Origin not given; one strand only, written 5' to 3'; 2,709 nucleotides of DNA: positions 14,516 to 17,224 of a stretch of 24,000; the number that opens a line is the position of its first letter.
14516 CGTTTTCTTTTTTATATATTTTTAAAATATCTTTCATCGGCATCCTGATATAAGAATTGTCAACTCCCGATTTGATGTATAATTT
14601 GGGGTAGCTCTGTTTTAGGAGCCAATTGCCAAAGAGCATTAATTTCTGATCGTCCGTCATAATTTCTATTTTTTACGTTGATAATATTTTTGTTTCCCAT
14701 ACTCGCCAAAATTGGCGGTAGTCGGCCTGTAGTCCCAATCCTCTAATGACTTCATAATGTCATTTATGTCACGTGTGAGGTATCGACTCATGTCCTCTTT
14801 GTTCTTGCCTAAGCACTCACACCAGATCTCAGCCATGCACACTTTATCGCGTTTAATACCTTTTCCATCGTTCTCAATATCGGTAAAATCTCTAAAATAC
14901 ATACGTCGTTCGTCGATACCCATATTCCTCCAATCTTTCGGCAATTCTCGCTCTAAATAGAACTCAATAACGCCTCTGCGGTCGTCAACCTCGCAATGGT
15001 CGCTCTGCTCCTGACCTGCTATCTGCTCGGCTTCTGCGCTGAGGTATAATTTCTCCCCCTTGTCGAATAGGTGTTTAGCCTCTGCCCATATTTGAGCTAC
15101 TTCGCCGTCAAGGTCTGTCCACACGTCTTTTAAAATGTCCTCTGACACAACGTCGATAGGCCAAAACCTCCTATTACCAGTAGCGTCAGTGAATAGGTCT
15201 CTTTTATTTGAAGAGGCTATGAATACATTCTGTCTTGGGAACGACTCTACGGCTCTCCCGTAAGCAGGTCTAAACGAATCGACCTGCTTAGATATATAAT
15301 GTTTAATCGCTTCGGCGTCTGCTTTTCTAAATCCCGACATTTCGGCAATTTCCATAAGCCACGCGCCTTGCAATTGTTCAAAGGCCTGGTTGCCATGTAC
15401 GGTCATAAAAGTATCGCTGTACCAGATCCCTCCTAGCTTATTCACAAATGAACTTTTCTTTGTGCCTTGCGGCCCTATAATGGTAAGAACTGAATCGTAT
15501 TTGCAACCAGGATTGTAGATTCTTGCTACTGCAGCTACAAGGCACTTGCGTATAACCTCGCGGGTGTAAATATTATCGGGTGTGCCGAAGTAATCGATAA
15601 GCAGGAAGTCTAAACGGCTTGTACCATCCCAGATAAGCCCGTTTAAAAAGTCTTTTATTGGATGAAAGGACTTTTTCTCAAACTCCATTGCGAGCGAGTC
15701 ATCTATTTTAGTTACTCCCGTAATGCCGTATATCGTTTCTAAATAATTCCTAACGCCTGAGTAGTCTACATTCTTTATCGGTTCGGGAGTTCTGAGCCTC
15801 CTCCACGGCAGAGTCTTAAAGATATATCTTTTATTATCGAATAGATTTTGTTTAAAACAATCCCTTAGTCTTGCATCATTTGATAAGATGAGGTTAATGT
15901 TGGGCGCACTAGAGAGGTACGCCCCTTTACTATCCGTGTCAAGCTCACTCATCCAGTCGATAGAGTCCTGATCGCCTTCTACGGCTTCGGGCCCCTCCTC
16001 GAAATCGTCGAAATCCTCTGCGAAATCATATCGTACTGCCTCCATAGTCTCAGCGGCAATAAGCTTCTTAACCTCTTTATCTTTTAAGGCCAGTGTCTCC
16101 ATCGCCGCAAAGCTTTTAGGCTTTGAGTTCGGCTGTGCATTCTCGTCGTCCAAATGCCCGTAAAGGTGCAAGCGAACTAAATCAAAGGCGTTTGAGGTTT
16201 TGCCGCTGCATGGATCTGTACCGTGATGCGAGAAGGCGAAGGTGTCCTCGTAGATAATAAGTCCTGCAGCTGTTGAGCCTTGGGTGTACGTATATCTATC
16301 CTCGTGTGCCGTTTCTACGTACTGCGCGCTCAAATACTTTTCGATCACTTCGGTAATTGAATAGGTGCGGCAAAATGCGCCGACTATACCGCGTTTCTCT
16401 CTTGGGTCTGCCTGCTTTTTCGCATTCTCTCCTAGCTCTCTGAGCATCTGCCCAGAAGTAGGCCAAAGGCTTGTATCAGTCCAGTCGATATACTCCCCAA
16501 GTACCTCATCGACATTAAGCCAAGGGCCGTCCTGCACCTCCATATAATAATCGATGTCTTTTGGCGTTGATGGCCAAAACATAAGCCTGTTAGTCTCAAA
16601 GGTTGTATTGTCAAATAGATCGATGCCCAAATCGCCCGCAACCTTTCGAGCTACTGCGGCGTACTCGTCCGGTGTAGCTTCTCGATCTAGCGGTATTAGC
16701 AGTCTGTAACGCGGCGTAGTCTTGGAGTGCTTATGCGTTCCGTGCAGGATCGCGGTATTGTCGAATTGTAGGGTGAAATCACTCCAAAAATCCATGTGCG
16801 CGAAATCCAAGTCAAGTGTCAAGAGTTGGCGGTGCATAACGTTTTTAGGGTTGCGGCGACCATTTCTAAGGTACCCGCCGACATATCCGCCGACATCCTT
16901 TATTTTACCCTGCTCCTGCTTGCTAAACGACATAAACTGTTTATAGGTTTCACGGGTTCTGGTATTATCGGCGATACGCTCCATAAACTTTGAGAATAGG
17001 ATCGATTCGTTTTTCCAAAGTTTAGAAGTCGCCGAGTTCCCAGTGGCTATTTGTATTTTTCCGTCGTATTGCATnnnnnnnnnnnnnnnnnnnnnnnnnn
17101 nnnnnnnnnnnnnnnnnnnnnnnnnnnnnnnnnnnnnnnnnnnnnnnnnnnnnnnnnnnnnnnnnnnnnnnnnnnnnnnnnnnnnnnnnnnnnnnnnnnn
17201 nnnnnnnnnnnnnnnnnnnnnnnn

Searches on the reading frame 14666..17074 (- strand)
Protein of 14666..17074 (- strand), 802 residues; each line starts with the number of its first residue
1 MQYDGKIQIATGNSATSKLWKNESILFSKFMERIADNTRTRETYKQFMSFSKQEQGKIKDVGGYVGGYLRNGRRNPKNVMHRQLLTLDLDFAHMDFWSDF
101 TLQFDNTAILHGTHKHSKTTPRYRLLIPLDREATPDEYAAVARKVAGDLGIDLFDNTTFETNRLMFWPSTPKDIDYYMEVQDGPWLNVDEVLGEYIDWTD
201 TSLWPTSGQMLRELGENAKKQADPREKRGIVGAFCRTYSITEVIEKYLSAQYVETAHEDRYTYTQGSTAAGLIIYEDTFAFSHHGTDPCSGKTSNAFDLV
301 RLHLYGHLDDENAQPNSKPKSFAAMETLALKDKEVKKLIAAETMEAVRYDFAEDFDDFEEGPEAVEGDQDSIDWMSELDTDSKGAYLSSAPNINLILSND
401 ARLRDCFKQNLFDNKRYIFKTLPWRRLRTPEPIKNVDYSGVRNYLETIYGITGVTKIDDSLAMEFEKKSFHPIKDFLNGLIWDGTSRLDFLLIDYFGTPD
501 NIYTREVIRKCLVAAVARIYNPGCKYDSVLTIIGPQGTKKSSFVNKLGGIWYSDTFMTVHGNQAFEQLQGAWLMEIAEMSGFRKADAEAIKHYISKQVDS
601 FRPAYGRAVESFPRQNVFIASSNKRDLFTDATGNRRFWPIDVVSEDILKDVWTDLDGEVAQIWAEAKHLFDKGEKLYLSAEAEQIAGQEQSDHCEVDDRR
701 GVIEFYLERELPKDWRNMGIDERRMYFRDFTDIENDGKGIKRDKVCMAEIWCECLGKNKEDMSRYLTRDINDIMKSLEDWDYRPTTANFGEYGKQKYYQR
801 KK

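Call 7: search_protein_families(library=phrogs, proteins=[window:14666-17074:-], max_evalue=0.001)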
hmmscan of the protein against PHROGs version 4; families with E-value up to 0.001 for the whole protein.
window:14666-17074:- (802 aa): 12 families
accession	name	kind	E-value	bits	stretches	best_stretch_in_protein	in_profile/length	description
phrog_256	-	DNA, RNA and nucleotide metabolism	0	1017.9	1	3-801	2-795/798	DNA helicase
phrog_1313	-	DNA, RNA and nucleotide metabolism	3.9e-123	413.3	1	312-802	95-556/568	DNA helicase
phrog_9765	-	DNA, RNA and nucleotide metabolism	1.3e-120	404.9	1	1-426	13-435/939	DNA primase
phrog_15962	-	DNA, RNA and nucleotide metabolism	4.4e-46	158.5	1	383-748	400-770/835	DNA primase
phrog_36873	-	DNA, RNA and nucleotide metabolism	1e-39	137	1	456-706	476-723/1082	DNA helicase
phrog_2249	-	DNA, RNA and nucleotide metabolism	3.4e-38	132.9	1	447-721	455-701/802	DNA primase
phrog_16593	-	DNA, RNA and nucleotide metabolism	5.1e-35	122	1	466-703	497-734/823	DNA primase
phrog_4630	-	DNA, RNA and nucleotide metabolism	1.2e-20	74.7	1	482-643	196-366/581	DNA primase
phrog_3228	-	DNA, RNA and nucleotide metabolism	3.8e-12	46.4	1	7-358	6-355/766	replicative helicase-primase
phrog_34715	-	unknown function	9e-06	25.7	1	39-144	19-132/426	-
phrog_22020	-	unknown function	2.6e-05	25.6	1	740-782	10-53/84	-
phrog_2135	-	DNA, RNA and nucleotide metabolism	0.00026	20.4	1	63-183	498-613/713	DNA primase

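Call 24: search_protein_families(library=pfam, proteins=[window:14666-17074:-], max_evalue=0.01)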
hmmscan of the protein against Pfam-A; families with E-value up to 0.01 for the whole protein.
window:14666-17074:- (802 aa): 2 families
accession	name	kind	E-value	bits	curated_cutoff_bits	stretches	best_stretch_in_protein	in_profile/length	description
PF05272.17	VapE-like_dom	-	1.2e-75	254.2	25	1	477-693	1-215/217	Virulence-associated protein E-like domain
PF19263.5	DUF5906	-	2e-06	28.8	27.6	1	532-636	1-114/114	Family of unknown function (DUF5906)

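Call 26: find_related_loci(query=window:14666-17074:-, collection=viral_contigs, flank=10000)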
Query window:14666-17074:- (802 aa) in viral_contigs; peptide patterns used: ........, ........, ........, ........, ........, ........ (x = any residue, [..] = any of these).
35 stretches matched a pattern; 30 encode a relative of the query (tblastn E <= 1e-3); 30 distinct loci.
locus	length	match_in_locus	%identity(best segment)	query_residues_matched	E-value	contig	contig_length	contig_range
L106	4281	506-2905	76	1-802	0e+0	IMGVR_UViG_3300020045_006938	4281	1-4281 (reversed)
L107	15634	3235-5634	74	1-802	0e+0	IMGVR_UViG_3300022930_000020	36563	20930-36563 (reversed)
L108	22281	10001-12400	74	1-801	0e+0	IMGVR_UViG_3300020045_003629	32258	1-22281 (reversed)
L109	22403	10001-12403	73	1-802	0e+0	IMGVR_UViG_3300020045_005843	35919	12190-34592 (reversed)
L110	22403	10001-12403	73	1-802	0e+0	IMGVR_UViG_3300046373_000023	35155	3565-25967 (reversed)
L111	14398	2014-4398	67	1-801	0e+0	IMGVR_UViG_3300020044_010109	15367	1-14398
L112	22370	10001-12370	64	1-801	0e+0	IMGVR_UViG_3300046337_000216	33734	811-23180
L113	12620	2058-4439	65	1-801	0e+0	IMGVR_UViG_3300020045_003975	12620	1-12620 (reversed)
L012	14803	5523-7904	64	1-801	0e+0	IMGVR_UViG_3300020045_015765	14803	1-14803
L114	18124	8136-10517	64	1-801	0e+0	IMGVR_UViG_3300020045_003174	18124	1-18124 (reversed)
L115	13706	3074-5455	64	1-801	0e+0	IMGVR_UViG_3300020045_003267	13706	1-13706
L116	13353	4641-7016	63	1-802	0e+0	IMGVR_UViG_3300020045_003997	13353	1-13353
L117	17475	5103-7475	63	4-801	0e+0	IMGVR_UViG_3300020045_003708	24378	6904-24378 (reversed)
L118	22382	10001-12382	62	1-801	0e+0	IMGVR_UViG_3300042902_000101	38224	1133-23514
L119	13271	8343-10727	63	1-801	0e+0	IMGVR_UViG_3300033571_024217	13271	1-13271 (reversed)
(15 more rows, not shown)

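Call 29: search_dna_similar(query=window:14666-17074:-, collection=phages, mode=protein, max_rows=25)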
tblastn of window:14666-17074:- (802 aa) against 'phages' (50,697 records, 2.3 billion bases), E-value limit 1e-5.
Records with a match: 1117; places in all: 1119; records where one place covers at least 80% of the query: 337.
Best place of each record, by identity: <60% 1117.
By first word of the organism name: Pseudomonas 302; Streptococcus 159; Bacteroides 105; Staphylococcus 98; Xanthomonas 52; Escherichia 36; Bacteriophage 33; Phocaeicola 24; Paenibacillus 24; Rhodobacter 23; and 73 more.
By host as written in the record: Pseudomonas aeruginosa 117; - 90; Pseudomonas aeruginosa PAO1 86; Staphylococcus aureus 39; Pseudomonas sp. 31; Rhodobacter capsulatus YW1 23; Escherichia coli 18; Xanthomonas oryzae pv. oryzae 14; and 438 more.
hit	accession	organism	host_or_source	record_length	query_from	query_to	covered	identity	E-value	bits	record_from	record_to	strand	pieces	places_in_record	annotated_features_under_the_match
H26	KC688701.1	Croceibacter phage P2559Y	Croceibacter atlanticus HTCC2559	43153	1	801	100%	58.5%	0e+0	1005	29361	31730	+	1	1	virulence-associated protein E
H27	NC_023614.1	Croceibacter phage P2559Y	Croceibacter atlanticus HTCC2559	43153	1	801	100%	58.5%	0e+0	1005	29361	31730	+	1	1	DNA helicase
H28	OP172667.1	Bacteroides phage BF486P2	Bacteroides fragilis DA486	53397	1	800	100%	52.9%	0e+0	863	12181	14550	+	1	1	hypothetical protein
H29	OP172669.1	Bacteroides phage BF494P1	Bacteroides fragilis DA494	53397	1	800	100%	52.9%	0e+0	863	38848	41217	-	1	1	hypothetical protein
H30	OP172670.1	Bacteroides phage BF503P1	Bacteroides fragilis DA503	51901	1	800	100%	52.9%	0e+0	863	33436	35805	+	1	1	hypothetical protein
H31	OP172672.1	Bacteroides phage BF503P4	Bacteroides fragilis DA503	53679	1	800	100%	52.9%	0e+0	863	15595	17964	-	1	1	hypothetical protein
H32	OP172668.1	Bacteroides phage BF486P3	Bacteroides fragilis DA486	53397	1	800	100%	52.8%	0e+0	863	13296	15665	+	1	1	hypothetical protein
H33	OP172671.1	Bacteroides phage BF503P2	Bacteroides fragilis DA503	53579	1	800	100%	52.8%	0e+0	862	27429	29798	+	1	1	hypothetical protein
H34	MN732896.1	Elizabethkingia phage TCUEAP1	Elizabethkingia anophelis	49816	1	800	100%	46.8%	0e+0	788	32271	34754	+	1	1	virulence-associated protein E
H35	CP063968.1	Clostridium phage CWou-2020b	Clostridium botulinum BKT2873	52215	1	801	100%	45.2%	0e+0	715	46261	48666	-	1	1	hypothetical protein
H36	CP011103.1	Listeria phage LWP01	Listeria weihenstephanensis WS 4560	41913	4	800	99%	45.3%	0e+0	675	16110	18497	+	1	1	phage-like protein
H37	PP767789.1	Clostridioides phage phiCDKH02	Clostridioides difficile CD500-12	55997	1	801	100%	44.4%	0e+0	732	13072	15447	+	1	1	virulence-associated E family protein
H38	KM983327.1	Clostridium phage phiCT453A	Clostridium tetani ATCC 453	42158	1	801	100%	44.4%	0e+0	704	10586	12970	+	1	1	virulence-associated E domain-containing protein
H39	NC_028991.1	Clostridium phage phiCT453A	Clostridium tetani ATCC 453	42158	1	801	100%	44.4%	0e+0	704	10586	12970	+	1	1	DNA helicase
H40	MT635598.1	Bacteroides phage Bacuni_F1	Bacteroides sp.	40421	4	801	100%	43.4%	0e+0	660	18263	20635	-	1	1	putative primase superfamily of DNA polymerase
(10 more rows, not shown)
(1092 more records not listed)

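Call 33: search_solved_structures(query=window:14666-17074:-, max_evalue=0.01, show_alignments=2)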
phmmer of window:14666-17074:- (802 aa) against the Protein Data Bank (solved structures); distinct sequences matched with E-value up to 0.01: 1.
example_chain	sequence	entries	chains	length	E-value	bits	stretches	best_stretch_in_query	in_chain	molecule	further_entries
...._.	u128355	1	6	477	6.7e-73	249.7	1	369-793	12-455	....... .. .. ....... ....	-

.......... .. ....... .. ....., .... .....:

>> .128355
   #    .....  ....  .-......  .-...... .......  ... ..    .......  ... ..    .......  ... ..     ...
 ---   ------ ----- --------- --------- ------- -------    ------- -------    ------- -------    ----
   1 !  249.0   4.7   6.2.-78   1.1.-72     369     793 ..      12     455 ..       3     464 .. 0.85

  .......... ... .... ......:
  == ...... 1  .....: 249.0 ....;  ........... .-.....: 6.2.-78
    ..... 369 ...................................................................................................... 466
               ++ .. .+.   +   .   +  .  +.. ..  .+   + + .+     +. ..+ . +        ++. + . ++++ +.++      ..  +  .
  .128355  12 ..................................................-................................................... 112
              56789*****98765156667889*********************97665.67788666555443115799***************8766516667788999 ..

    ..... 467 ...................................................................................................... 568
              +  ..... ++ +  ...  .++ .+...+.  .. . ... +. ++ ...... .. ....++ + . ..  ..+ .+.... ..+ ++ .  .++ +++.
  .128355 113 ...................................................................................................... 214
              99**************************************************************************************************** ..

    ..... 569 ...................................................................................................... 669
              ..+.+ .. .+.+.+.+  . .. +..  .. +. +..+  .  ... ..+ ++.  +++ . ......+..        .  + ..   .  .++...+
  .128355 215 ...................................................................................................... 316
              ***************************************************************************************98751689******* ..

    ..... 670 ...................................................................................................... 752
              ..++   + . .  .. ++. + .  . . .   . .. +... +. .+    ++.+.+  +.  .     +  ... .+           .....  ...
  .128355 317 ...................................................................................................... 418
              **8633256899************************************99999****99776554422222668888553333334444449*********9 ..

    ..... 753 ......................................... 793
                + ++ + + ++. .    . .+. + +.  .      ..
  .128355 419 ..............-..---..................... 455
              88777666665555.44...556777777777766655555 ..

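Call 42: get_annotated_region(hit=H28, flank=20000)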
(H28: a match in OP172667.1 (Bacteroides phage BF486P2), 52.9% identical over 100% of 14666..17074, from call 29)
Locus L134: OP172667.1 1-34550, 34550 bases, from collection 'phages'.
description: Bacteroides phage BF486P2, complete genome.
organism: Bacteroides phage BF486P2 (NCBI taxid 2968550)
taxonomy: Viruses; Duplodnaviria; Heunggongvirae; Uroviricota; Caudoviricetes
host: Bacteroides fragilis DA486; source: municipal sewage; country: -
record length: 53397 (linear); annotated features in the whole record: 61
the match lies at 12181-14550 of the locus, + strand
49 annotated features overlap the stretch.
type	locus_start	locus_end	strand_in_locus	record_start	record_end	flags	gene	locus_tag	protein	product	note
CDS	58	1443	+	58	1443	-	-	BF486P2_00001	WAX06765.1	hypothetical protein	-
CDS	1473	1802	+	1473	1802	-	-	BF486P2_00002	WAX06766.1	hypothetical protein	-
CDS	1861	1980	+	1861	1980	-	-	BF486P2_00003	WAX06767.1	hypothetical protein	-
CDS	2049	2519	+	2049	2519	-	-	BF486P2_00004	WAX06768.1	hypothetical protein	-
CDS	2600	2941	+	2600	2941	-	-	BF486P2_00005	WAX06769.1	hypothetical protein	-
CDS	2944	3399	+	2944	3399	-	-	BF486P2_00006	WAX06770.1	hypothetical protein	-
CDS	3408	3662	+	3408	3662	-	-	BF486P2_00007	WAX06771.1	hypothetical protein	-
CDS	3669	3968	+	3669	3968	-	-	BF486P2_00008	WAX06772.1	hypothetical protein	-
CDS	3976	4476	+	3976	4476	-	-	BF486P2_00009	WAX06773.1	hypothetical protein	-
CDS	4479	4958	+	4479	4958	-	-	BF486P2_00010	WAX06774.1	hypothetical protein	-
CDS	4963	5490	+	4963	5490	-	-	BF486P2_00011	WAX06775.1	hypothetical protein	-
CDS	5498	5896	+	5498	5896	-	-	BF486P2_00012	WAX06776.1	hypothetical protein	-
CDS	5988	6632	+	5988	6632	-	-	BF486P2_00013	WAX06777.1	hypothetical protein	-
CDS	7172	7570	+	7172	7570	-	-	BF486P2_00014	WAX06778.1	hypothetical protein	-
CDS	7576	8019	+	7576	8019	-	-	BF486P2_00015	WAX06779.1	hypothetical protein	-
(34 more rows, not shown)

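Call 43: get_annotated_region(hit=H34, flank=20000)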
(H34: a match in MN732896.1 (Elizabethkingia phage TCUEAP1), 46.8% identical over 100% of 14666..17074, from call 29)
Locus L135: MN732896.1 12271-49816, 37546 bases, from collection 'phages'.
description: Elizabethkingia phage TCUEAP1, complete genome.
organism: Elizabethkingia phage TCUEAP1 (NCBI taxid 2686291)
taxonomy: Viruses; Duplodnaviria; Heunggongvirae; Uroviricota; Caudoviricetes
host: Elizabethkingia anophelis; source: -; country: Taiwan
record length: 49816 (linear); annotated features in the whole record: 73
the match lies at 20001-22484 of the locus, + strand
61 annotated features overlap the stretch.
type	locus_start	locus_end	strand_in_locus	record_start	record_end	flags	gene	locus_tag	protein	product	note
CDS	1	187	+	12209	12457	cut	-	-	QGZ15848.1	hypothetical protein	TCUEAP1_13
CDS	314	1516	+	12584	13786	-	-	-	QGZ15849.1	capsid maturation protease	-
CDS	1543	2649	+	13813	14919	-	-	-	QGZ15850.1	hypothetical protein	TCUEAP1_15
CDS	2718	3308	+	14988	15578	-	-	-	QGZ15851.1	hypothetical protein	TCUEAP1_16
CDS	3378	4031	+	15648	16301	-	-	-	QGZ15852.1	hypothetical protein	TCUEAP1_17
CDS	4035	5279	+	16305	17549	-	-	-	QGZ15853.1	portal protein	-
CDS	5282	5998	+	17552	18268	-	-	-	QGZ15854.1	hypothetical protein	TCUEAP1_19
CDS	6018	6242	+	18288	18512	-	-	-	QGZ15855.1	hypothetical protein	TCUEAP1_20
CDS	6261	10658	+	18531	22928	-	-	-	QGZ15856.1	tail fiber protein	-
CDS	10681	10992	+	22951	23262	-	-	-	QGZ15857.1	hypothetical protein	TCUEAP1_22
CDS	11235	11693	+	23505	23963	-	-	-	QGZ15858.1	hypothetical protein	TCUEAP1_23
CDS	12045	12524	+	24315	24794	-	-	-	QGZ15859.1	M15 family metallopeptidase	-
CDS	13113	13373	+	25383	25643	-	-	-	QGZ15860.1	hypothetical protein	TCUEAP1_25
CDS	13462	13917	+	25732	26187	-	-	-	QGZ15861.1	hypothetical protein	TCUEAP1_26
CDS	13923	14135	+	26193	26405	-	-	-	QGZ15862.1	hypothetical protein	TCUEAP1_27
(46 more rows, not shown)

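Call 57: find_homologous_proteins(query=window:14666-17074:-, max_evalue=1e-20)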
Query window:14666-17074:- (802 aa): 7862 proteins with E <= 1e-20 among 8000 candidates; the best 120 are listed.
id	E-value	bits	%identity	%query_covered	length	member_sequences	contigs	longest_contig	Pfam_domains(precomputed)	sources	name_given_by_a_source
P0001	0.0e+0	1882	100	100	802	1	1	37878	PF19263.6,PF05272.18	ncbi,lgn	-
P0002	0.0e+0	1513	78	100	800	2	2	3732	PF19263.6,PF05272.18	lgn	-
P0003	0.0e+0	1511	78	100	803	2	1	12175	PF19263.6,PF05272.18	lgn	-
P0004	0.0e+0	1503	78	100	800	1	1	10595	PF19263.6,PF05272.18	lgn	-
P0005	0.0e+0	1500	78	100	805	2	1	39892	PF19263.6,PF05272.18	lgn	-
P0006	0.0e+0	1485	76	100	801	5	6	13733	PF19263.6,PF05272.18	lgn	-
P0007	0.0e+0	1475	77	100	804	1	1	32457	PF19263.6,PF05272.18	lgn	-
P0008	0.0e+0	1471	76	100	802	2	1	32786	PF19263.6,PF05272.18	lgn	-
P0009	0.0e+0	1469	77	100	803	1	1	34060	PF19263.6,PF05272.18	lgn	-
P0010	0.0e+0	1468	75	99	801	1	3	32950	PF19263.6,PF05272.18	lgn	-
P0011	0.0e+0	1457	77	100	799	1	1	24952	PF19263.6,PF05272.18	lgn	-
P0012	0.0e+0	1452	76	100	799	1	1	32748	PF19263.6,PF05272.18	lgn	-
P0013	0.0e+0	1448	76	100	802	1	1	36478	PF19263.6,PF05272.18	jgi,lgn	jgi:putative DNA primase/helicase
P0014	0.0e+0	1444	75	100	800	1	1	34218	PF19263.6,PF05272.18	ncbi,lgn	-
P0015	0.0e+0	1427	75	100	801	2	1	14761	PF19263.6,PF05272.18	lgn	-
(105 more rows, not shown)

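Call 60: find_encoding_contigs(protein=P0001, flank=10000, max_places=3)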
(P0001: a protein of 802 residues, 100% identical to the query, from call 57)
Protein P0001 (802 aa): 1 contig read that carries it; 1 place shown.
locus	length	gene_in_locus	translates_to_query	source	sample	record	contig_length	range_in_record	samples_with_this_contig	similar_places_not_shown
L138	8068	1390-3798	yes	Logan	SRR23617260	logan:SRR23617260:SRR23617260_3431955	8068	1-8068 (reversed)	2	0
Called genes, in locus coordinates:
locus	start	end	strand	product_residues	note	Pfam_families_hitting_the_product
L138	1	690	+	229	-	?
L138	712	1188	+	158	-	PF06908:YpsA, PF02481:DNA_processg_A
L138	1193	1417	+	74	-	-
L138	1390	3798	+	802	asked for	PF05272:VapE-like_dom, PF19263:DUF5906 (weak)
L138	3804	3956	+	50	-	-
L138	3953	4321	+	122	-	-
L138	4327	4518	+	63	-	-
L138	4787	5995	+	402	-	PF00145:DNA_methylase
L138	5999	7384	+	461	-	PF00176:SNF2-rel_dom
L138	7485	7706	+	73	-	-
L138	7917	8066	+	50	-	?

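Call 68: predict_structure(alignment_id=A4)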
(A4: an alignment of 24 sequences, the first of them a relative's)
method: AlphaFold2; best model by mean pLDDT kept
length: 802 residues; sequences in the alignment: 24
mean_pLDDT: 71.4   pTM: 0.42
mean pLDDT of the five models: 71.4, 69.0, 68.3, 66.4, 62.3
residues with pLDDT >= 90: 73; 70-90: 418; 50-70: 176; < 50: 135
segments of 3 or more residues with pLDDT < 50: 59-80, 155-166, 201-203, 205-214, 356-370, 553-591, 624-627, 629-634, 694-698, 732-737
pLDDT, mean of each block of 10 residues (from residue 1): 56 53 74 65 65 57 32 36 67 70 82 56 75 73 73 46 50 72 84 67 46 48 78 90 90 79 70 80 73 85 86 72 89 86 75 49 38 80 85 90 84 75 80 86 88 86 82 79 91 91 90 81 67 78 79 41 38 37 44 56 57 65 50 59 88 88 92 86 79 53 78 81 75 54 88 82 77 84 88 89 74
secondary structure, 60 per line:
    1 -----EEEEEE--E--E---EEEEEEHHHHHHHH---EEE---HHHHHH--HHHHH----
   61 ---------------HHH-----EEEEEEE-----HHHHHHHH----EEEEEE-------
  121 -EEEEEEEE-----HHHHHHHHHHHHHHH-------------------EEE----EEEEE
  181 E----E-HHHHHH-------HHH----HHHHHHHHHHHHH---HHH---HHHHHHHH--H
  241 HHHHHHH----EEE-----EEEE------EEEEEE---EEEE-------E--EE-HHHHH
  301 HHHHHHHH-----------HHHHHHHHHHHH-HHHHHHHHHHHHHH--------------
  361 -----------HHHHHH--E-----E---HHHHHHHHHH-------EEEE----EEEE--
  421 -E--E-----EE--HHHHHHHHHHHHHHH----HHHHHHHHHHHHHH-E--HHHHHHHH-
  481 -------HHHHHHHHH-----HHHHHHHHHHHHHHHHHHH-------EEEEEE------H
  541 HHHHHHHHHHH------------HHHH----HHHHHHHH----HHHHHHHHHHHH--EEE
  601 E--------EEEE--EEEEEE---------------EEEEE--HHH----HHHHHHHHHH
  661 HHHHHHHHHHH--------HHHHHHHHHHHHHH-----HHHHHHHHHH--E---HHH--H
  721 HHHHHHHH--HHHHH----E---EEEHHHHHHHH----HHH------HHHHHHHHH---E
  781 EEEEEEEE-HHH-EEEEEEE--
elements in order (helices of 4 or more, strands of 3 or more residues): E6-11 E21-26 H27-34 E38-40 H44-49 H52-56 E84-90 H96-103 E108-113 E122-129 H135-149 E169-171 E176-181 H188-193 H208-220 H230-237 H240-247 E252-254 E260-263 E270-275 E279-282 H296-308 H320-331 H333-346 H372-377 H390-399 E407-410 E415-418 H435-449 H454-467 H472-479 H488-496 H502-520 E528-533 H540-551 H564-567 H572-579 H584-595 E598-601 E610-613 E616-621 E637-641 H651-671 H680-693 H699-708 H720-728 H731-735 E744-746 H747-754 H768-776 E780-788 E794-800
